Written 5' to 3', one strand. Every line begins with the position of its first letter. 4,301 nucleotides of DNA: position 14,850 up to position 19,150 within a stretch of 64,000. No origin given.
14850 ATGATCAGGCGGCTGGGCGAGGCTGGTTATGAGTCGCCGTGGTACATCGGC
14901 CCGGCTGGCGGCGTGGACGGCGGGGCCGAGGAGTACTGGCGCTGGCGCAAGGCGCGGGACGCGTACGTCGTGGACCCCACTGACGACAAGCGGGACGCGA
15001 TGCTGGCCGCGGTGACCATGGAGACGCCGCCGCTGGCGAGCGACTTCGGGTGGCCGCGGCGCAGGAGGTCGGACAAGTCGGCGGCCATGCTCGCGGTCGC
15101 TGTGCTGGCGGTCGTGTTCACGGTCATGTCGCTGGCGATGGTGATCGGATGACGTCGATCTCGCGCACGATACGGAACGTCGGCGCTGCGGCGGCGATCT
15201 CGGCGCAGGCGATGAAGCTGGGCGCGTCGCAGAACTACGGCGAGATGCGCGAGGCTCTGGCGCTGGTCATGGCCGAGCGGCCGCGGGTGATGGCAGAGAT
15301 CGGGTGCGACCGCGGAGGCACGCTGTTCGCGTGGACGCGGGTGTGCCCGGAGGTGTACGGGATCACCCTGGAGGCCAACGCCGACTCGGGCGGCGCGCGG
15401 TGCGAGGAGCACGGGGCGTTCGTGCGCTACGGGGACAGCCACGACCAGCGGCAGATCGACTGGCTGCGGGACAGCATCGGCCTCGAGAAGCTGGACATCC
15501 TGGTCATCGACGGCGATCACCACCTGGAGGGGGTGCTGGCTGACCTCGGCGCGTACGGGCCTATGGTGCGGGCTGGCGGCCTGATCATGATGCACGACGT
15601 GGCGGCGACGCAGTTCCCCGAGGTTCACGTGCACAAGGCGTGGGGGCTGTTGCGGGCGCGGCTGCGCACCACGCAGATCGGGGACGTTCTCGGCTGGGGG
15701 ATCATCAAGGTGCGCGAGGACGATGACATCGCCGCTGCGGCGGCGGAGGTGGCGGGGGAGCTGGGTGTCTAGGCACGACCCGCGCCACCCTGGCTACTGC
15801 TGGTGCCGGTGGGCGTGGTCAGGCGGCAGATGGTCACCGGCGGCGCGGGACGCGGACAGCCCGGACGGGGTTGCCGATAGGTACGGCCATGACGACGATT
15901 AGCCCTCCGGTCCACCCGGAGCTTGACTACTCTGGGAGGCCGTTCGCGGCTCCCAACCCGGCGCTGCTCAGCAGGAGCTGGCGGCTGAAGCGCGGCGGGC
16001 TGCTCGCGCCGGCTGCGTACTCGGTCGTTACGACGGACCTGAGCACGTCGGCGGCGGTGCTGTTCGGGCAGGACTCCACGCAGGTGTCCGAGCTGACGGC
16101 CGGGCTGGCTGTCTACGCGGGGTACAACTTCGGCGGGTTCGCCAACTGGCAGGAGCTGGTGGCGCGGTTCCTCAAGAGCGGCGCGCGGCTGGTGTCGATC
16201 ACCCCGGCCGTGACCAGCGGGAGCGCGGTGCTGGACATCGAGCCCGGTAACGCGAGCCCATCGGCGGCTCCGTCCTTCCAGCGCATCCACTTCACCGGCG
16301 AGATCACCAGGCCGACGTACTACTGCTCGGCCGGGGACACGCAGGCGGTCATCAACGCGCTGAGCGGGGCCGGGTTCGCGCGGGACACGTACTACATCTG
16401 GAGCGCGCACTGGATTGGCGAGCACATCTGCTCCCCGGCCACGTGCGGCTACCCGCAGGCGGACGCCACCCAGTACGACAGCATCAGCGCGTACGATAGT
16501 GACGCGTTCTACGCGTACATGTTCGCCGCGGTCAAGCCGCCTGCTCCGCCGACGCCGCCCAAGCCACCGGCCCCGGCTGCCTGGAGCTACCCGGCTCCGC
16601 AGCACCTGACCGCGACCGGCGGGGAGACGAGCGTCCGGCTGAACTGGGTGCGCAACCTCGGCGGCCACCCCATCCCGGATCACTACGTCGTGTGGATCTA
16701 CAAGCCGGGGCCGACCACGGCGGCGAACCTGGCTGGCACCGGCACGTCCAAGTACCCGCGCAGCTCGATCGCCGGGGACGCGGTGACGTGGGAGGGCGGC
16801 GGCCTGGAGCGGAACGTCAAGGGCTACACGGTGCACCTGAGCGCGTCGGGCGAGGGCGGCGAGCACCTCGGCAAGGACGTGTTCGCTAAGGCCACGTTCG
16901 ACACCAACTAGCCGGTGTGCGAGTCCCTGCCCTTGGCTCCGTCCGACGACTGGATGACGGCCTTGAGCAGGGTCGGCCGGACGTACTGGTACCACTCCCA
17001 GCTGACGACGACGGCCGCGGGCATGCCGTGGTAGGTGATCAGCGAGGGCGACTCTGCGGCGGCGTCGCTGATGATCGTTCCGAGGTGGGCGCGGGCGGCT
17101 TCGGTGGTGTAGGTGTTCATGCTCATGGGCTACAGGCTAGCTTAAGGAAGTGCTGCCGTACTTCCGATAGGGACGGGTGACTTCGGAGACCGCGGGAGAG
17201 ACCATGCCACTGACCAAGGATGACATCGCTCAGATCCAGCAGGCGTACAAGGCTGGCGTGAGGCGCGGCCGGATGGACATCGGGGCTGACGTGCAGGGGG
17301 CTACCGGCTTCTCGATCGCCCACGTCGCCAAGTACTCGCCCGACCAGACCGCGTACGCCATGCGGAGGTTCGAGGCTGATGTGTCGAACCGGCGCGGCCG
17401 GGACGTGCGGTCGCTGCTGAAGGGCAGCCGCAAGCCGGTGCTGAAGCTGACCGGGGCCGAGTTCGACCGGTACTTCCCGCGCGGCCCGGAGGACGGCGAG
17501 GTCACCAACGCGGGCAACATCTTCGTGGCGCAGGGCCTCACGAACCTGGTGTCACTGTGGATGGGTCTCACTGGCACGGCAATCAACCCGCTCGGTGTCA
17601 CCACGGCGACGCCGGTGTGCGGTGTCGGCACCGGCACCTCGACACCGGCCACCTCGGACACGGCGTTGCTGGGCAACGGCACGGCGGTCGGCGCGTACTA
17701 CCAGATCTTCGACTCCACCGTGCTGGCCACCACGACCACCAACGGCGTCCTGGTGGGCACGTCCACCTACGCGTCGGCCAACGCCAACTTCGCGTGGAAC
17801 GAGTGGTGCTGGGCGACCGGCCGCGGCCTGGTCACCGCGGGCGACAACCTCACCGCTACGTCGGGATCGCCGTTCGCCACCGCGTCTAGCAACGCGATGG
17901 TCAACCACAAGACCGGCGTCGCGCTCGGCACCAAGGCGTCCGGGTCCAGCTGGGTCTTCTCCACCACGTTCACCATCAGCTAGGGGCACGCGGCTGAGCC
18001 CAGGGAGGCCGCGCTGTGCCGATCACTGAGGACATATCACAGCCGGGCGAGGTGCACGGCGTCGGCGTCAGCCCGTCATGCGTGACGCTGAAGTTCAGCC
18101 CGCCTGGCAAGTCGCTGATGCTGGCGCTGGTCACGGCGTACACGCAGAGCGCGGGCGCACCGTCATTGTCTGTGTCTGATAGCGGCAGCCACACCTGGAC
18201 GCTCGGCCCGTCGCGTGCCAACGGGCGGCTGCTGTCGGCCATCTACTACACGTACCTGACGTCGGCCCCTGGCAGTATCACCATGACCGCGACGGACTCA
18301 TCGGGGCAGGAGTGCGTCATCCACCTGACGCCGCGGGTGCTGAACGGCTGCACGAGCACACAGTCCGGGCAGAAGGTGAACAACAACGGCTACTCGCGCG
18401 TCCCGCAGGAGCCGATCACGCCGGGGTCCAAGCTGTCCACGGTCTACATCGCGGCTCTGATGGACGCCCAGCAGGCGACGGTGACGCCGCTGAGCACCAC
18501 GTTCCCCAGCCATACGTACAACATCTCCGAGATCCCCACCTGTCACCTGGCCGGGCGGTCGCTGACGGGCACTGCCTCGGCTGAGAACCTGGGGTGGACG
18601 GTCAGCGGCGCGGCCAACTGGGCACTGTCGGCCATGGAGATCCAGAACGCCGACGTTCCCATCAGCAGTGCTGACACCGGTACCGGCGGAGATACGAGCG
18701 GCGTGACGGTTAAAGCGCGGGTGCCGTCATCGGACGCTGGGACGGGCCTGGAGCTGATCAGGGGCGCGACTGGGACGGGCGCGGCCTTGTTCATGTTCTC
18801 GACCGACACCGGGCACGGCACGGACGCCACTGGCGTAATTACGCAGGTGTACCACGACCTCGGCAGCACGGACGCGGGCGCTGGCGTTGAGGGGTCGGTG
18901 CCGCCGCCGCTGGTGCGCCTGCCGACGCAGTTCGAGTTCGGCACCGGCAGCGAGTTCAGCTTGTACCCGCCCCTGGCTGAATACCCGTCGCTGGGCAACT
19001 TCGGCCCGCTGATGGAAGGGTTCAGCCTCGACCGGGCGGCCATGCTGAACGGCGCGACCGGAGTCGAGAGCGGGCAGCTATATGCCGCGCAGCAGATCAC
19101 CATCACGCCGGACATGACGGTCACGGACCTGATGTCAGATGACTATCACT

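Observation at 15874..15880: (C/A)CGATAG(G) motif sits at quantised distances (8 nt or 33 nt) from start codons of late-type genes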

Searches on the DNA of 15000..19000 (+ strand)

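Call 5: search_dna_similar(query=window:15000-19000:+, collection=phages, mode=near)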
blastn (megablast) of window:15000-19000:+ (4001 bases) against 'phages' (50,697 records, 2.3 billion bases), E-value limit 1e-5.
No match.

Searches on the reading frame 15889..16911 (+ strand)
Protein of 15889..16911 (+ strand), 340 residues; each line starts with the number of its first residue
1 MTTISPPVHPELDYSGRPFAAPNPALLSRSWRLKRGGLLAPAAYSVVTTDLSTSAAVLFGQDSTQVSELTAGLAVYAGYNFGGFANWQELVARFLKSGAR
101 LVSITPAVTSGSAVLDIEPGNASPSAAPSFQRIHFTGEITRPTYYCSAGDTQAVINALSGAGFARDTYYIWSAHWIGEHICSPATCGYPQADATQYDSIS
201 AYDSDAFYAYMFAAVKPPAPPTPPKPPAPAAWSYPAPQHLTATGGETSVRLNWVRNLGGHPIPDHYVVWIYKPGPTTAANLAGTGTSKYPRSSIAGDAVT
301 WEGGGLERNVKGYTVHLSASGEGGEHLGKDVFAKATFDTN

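Call 8: search_protein_families(library=pfam, proteins=[window:15889-16911:+], max_evalue=0.01)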
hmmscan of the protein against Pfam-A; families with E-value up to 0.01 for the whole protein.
window:15889-16911:+ (340 aa): 0 families

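Call 9: search_protein_families(library=phrogs, proteins=[window:15889-16911:+], max_evalue=0.001)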
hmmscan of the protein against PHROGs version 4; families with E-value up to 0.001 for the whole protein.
window:15889-16911:+ (340 aa): 0 families

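Call 15: find_related_loci(query=window:15889-16911:+, collection=viral_contigs, flank=10000)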
Query window:15889-16911:+ (340 aa) in viral_contigs; peptide patterns used: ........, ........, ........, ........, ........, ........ (x = any residue, [..] = any of these).
2 stretches matched a pattern, but none encodes a relative of the query by tblastn (E <= 1e-3).

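Call 70: find_homologous_proteins(query=window:15889-16911:+)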
Query window:15889-16911:+ (340 aa): 71 proteins with E <= 0.001 among 8000 candidates.
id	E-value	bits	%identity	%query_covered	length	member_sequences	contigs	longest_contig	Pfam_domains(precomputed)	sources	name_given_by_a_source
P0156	2.0e-228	776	100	100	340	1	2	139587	-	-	-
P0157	1.6e-88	316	50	100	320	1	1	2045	PF00041.28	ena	-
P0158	5.4e-86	307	51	97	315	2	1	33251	-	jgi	jgi:hypothetical protein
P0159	6.4e-86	307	52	99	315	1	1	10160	-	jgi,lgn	jgi:hypothetical protein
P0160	1.8e-83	299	50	98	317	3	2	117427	-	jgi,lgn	jgi:hypothetical protein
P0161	4.2e-78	281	55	59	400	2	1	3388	PF01471.24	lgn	-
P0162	1.5e-76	276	57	40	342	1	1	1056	PF01471.24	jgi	jgi:peptidoglycan hydrolase-like protein with peptidoglycan-binding domain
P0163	6.0e-72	261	52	63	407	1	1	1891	PF01471.24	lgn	-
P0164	9.8e-68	247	56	60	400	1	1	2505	PF01471.24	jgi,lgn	jgi:hypothetical protein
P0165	3.6e-66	242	45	61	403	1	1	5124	PF01471.24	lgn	-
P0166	7.1e-66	241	57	60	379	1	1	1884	PF01471.24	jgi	jgi:peptidoglycan hydrolase-like protein with peptidoglycan-binding domain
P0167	1.9e-64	237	53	61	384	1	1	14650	PF01471.24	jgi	jgi:peptidoglycan hydrolase-like protein with peptidoglycan-binding domain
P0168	2.8e-63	233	55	61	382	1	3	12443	PF01471.24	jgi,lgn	jgi:hypothetical protein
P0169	6.2e-63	231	55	62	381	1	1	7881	-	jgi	jgi:hypothetical protein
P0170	1.8e-62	230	53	61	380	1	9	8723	PF09374.16,PF01471.24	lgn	-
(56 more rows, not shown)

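Call 71: find_encoding_contigs(protein=P0160, flank=10000, max_places=2)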
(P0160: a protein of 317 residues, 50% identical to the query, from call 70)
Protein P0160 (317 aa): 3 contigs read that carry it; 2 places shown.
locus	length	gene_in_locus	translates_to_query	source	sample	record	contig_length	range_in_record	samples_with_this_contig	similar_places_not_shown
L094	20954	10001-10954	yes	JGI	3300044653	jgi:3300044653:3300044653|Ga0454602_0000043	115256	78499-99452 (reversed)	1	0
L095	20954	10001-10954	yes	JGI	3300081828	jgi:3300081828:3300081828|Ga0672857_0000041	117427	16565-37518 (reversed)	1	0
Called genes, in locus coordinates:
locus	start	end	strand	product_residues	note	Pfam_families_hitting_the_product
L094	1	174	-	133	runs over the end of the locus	-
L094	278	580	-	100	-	-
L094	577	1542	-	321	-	-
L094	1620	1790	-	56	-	-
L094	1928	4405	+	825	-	-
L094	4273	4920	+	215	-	-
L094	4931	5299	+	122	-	-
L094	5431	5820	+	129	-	-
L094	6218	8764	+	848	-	PF00476:DNA_pol_A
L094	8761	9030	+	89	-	-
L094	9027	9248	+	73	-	-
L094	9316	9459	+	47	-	-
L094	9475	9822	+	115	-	-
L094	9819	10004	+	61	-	-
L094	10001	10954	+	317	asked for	-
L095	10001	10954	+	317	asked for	-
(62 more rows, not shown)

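Call 72: find_encoding_contigs(protein=P0158, flank=10000, max_places=2)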
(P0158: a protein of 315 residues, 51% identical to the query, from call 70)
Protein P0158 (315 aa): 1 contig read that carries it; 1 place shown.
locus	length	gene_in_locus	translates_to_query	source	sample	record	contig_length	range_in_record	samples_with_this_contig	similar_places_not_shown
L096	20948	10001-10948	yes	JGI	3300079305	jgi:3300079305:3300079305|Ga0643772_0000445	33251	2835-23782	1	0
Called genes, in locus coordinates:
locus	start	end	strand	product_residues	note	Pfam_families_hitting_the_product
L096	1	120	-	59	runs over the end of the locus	-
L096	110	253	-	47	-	-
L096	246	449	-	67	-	-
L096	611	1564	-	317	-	-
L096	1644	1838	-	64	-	-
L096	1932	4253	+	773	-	-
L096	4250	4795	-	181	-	-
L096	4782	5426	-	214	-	PF02498:Bro-N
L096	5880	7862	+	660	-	PF00476:DNA_pol_A (weak)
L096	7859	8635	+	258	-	PF00476:DNA_pol_A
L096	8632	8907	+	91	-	-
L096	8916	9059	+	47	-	-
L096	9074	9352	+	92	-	-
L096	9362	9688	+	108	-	-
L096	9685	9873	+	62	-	-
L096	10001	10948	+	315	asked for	-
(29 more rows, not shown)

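Call 73: find_encoding_contigs(protein=P0159, flank=10000, max_places=2)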
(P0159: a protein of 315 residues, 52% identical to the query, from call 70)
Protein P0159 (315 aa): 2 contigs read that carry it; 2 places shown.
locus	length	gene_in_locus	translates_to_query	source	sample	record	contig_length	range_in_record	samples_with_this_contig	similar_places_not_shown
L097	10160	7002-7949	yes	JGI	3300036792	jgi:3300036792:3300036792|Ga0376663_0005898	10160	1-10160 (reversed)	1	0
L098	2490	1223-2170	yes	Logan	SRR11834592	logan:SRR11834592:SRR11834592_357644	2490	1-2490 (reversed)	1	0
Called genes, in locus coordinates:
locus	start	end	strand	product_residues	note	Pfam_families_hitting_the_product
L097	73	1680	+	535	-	-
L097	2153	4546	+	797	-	PF00476:DNA_pol_A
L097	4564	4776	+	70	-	-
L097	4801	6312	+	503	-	-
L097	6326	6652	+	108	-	-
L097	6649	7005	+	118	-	-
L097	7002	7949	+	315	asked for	-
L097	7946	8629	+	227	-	PF27674:DUF8361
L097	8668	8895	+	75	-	-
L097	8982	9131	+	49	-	-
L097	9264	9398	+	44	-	-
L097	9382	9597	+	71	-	-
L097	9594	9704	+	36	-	-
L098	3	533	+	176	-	?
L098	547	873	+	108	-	-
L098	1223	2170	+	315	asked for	-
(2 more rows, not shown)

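Call 81: search_protein_families(library=ncbifam, proteins=[window:15889-16911:+], max_evalue=0.1)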
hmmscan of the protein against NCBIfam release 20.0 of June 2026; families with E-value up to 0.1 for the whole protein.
window:15889-16911:+ (340 aa): 0 families

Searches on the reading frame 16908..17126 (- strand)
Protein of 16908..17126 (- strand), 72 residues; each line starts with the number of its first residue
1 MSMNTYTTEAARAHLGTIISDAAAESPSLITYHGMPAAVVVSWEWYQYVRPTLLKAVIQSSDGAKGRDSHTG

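Call 40: search_protein_families(library=pfam, proteins=[window:16908-17126:-], max_evalue=5)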
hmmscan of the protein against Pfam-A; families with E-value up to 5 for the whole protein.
window:16908-17126:- (72 aa): 1 family
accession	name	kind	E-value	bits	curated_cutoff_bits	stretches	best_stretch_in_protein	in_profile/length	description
PF02604.26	PhdYeFM_antitox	-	1.2e-06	28.6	29.8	1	3-46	1-45/74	Antitoxin Phd_YefM, type II toxin-antitoxin system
